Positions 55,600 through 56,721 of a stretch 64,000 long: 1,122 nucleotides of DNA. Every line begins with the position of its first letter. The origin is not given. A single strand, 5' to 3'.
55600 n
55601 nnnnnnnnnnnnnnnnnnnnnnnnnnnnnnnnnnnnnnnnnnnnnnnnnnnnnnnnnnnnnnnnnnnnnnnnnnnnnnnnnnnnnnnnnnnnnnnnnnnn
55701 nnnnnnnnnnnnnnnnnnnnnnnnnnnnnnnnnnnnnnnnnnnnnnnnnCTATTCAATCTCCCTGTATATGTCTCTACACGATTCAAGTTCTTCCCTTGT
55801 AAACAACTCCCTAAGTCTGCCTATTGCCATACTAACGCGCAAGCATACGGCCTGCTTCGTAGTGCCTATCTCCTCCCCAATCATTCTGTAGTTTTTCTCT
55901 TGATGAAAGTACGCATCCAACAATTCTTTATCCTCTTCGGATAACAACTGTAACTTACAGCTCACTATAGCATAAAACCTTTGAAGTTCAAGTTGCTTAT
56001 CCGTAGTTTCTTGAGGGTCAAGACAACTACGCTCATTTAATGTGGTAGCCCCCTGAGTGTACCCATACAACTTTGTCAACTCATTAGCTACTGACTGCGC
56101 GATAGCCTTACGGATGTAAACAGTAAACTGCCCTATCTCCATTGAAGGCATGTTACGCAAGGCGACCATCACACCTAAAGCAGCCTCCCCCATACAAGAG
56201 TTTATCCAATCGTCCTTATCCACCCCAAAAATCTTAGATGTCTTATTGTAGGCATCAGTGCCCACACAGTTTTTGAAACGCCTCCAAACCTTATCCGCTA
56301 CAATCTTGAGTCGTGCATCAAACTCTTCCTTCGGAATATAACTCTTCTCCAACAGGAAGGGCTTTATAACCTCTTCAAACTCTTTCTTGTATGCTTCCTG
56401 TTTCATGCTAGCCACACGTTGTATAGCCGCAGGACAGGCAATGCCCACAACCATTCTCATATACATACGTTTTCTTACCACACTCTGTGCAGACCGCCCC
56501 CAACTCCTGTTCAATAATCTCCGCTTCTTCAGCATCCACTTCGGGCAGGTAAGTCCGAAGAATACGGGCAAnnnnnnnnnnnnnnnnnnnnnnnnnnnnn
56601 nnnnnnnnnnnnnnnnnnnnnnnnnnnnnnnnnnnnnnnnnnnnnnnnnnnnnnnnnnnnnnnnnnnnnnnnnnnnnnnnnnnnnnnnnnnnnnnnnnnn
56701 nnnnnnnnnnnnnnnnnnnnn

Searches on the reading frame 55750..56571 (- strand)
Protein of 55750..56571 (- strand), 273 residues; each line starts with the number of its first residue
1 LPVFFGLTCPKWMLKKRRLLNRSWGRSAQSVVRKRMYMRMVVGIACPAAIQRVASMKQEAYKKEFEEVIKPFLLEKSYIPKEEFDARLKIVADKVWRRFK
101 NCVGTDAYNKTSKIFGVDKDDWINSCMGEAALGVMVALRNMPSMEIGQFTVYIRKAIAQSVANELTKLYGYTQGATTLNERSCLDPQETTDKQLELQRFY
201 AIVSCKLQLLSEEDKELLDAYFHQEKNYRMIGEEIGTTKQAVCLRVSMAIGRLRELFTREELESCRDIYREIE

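Call 23: search_protein_families(library=pfam, proteins=[window:55750-56571:-], max_evalue=0.001)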
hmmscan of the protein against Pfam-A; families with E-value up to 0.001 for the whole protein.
window:55750-56571:- (273 aa): 1 family
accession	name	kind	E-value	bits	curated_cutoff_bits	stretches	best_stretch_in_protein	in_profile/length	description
PF04545.22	Sigma70_r4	-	0.00011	22.1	24.1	1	207-255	2-50/50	Sigma-70, region 4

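Call 44: search_protein_families(library=phrogs, max_evalue=0.001, proteins=[window:55750-56571:-])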
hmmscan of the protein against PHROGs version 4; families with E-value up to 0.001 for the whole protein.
window:55750-56571:- (273 aa): 2 families
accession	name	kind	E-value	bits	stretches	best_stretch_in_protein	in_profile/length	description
phrog_1740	-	transcription regulation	1.9e-06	27.7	1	186-262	144-221/567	RNA polymerase sigma factor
phrog_11138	-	unknown function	0.00049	21.4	1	185-258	71-140/142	-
